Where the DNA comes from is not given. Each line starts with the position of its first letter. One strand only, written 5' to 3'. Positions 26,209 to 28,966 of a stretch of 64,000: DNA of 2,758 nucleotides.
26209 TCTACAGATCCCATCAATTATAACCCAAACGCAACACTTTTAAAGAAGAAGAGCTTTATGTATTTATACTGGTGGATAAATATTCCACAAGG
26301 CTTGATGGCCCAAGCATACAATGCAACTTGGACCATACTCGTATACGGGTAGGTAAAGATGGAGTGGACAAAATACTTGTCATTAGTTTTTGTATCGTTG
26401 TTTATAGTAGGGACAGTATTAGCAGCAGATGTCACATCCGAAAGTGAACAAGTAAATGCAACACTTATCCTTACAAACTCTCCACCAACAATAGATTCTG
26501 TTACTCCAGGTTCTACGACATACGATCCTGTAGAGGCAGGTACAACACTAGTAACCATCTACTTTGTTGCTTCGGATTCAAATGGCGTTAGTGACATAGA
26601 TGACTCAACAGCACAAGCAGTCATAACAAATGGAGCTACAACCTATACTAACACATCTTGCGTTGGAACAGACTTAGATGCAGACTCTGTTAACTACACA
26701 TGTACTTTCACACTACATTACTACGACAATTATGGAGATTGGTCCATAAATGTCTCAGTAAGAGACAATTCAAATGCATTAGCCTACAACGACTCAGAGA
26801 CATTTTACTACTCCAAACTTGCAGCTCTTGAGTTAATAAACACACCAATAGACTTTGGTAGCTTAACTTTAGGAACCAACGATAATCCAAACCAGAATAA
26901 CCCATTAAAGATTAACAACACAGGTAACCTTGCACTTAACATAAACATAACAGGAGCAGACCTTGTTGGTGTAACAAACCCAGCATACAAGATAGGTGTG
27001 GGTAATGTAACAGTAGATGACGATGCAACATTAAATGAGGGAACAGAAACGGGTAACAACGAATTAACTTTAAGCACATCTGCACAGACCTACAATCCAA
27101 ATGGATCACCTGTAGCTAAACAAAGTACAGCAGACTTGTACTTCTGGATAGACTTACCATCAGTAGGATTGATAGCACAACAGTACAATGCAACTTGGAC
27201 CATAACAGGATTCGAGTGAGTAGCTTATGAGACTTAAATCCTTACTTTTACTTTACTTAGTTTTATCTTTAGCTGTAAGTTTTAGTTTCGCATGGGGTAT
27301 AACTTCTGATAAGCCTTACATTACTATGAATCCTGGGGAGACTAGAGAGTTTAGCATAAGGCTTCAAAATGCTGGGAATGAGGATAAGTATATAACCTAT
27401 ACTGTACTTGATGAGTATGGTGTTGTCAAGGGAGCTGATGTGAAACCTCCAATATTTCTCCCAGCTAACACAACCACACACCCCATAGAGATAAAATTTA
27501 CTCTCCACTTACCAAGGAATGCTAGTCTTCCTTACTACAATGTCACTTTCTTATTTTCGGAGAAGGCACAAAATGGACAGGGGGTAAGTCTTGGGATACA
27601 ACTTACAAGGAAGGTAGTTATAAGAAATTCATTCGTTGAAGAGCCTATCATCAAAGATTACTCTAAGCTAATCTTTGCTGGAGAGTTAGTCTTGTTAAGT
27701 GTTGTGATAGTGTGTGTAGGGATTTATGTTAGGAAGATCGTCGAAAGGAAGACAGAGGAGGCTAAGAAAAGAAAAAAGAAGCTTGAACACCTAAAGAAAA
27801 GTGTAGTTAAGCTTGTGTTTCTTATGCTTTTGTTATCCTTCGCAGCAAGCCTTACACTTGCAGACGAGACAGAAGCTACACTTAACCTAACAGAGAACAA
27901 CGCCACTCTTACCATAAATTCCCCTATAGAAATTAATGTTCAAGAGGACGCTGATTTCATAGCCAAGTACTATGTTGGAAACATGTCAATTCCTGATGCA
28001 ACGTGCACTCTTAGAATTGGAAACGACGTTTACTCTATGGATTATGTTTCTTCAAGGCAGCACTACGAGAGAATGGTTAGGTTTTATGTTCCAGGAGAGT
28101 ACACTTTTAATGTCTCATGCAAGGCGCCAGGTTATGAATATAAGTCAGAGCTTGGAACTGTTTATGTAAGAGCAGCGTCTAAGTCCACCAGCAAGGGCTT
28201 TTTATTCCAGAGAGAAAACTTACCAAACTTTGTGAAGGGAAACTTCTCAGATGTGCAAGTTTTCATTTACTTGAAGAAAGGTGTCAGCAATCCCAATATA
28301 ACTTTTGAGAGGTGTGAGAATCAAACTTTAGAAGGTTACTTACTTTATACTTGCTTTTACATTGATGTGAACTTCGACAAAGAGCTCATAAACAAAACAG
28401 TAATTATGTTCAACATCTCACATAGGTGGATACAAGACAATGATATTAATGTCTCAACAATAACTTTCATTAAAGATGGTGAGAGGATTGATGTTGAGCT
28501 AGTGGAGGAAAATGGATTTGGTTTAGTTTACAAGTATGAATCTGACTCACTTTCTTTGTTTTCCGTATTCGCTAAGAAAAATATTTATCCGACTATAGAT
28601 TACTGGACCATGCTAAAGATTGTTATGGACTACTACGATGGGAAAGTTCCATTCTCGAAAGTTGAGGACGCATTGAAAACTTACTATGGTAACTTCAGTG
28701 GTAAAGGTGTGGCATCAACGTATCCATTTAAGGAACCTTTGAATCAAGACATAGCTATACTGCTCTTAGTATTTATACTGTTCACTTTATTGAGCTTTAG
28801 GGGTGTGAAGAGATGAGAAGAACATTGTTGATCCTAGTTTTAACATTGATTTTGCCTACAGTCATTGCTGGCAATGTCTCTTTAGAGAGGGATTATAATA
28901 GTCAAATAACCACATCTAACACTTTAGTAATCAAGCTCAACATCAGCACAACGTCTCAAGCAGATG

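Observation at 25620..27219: C-terminal domain of giant ORF2 is duplicated as a separately secreted 286-aa protein, with perfectly identical 131-nt and 36-nt blocks.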

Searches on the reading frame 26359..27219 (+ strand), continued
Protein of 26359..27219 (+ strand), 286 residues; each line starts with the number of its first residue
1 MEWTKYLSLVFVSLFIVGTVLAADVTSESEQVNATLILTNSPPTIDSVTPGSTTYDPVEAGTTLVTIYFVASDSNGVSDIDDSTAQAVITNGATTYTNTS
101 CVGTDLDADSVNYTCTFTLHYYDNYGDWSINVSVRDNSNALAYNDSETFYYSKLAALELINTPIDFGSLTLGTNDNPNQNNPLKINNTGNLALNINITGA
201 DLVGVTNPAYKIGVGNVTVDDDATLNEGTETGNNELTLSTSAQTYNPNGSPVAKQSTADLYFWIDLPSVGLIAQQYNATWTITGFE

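Call 57: list_cluster_members(proteins=[P0001, P0029])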
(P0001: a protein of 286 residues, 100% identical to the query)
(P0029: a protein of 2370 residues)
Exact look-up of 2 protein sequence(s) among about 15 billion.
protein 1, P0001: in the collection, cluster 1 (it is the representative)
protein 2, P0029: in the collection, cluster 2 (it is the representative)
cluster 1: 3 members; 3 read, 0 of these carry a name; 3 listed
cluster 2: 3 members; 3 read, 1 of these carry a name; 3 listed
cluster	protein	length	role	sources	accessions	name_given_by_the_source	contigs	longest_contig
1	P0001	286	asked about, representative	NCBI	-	-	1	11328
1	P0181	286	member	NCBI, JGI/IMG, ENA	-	-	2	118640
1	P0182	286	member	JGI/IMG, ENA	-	-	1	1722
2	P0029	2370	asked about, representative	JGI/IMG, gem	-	-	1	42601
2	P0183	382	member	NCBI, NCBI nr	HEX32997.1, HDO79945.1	MAG TPA: hypothetical protein ENG01_01120, partial [Candidatus Aenigmarchaeota archaeon] | hypothetical protein [Candidatus Aenigmarchaeota archaeon]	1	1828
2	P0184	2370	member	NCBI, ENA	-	-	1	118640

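Call 58: find_encoding_contigs(protein=P0181, flank=3000, max_places=6)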
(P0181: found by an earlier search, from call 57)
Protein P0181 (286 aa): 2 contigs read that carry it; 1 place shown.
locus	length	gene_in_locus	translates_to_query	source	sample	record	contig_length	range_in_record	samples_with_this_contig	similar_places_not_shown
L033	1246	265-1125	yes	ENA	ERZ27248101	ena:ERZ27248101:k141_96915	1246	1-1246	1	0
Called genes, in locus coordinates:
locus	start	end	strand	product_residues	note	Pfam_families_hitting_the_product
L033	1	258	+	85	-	?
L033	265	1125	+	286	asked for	-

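Call 59: find_encoding_contigs(protein=P0182, flank=3000, max_places=6)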
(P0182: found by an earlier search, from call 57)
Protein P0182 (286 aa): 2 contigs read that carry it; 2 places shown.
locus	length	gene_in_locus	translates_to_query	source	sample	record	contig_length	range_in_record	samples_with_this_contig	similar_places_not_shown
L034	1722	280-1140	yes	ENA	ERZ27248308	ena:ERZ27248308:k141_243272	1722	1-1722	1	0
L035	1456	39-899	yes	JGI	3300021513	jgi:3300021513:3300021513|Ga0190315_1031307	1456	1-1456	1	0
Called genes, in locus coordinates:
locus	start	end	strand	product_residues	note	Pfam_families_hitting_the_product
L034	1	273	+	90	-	?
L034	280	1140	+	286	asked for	-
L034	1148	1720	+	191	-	?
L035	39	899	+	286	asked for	-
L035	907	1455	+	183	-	?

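Call 60: find_encoding_contigs(protein=P0029, flank=3000, max_places=6)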
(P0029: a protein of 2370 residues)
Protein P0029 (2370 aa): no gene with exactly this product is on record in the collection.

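Call 61: find_encoding_contigs(protein=P0183, flank=3000, max_places=6)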
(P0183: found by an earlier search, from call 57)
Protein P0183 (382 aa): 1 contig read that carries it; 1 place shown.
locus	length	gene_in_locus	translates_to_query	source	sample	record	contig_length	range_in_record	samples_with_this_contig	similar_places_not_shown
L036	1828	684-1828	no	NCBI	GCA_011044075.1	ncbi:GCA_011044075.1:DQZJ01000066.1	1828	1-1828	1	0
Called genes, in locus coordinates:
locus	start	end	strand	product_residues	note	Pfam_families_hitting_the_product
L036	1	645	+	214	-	PF01008:IF-2B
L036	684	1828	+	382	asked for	?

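Call 64: find_encoding_contigs(protein=P0155, flank=4000, max_places=2)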
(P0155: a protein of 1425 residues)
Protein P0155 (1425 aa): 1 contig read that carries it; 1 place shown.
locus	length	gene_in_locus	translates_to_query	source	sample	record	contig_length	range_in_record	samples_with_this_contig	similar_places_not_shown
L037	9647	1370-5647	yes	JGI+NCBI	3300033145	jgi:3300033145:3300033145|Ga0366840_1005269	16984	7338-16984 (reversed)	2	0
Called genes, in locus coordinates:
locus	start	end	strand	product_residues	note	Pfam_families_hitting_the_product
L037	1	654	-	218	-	?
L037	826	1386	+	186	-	-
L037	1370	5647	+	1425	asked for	-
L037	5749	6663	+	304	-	-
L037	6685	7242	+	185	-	-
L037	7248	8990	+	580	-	-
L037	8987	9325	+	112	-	-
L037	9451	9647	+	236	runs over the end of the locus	-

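Call 65: find_encoding_contigs(protein=P0090, flank=4000, max_places=2)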
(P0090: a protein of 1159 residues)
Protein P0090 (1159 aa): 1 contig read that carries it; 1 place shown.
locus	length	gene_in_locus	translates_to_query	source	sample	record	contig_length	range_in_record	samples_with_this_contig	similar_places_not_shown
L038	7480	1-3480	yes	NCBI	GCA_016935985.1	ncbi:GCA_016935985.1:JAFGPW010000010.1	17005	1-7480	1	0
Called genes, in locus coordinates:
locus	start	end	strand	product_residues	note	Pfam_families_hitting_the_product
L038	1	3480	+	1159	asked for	PF13385:Laminin_G_3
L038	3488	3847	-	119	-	PF01850:PIN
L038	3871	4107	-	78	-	PF02697:VAPB_antitox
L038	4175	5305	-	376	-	PF01266:DAO (faint), PF13450:NAD_binding_8 (weak), PF01494:FAD_binding_3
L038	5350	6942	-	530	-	PF13641:Glyco_tranf_2_3, PF13632:Glyco_trans_2_3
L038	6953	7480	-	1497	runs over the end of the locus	PF07719:TPR_2 (faint), PF14559:TPR_19 (faint), PF00515:TPR_1 (faint), PF13432:TPR_16 (faint), PF13181:TPR_8 (faint), PF13414:TPR_11 (faint), PF13424:TPR_12 (faint), PF17874:TPR_MalT (weak), +9 more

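Call 83: find_encoding_contigs(protein=P0002, flank=3000, max_places=3)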
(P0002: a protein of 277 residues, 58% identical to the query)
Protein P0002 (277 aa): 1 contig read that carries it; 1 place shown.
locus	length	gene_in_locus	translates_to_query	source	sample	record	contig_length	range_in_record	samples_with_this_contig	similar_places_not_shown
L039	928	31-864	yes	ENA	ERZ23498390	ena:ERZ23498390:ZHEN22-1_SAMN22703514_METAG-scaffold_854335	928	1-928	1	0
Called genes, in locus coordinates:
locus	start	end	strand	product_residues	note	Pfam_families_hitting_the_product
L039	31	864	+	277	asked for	-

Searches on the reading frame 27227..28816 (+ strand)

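Call 8: search_protein_families(library=pfam, proteins=[window:27227-28816:+], max_evalue=0.01)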
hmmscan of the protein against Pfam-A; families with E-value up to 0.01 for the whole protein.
window:27227-28816:+ (529 aa): 0 families

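Call 9: search_protein_families(library=ncbifam, proteins=[window:27227-28816:+], max_evalue=0.01)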
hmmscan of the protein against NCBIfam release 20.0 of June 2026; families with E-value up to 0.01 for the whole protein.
window:27227-28816:+ (529 aa): 2 families
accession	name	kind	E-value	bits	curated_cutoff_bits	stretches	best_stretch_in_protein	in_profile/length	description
NF041740.1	choice_anch_T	equivalog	1.2e-05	24.6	70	1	25-108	148-235/259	choice-of-anchor T family protein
TIGR04213.1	PGF_pre_PGF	domain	1.5e-05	25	28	1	374-448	70-152/153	PGF-pre-PGF domain-containing protein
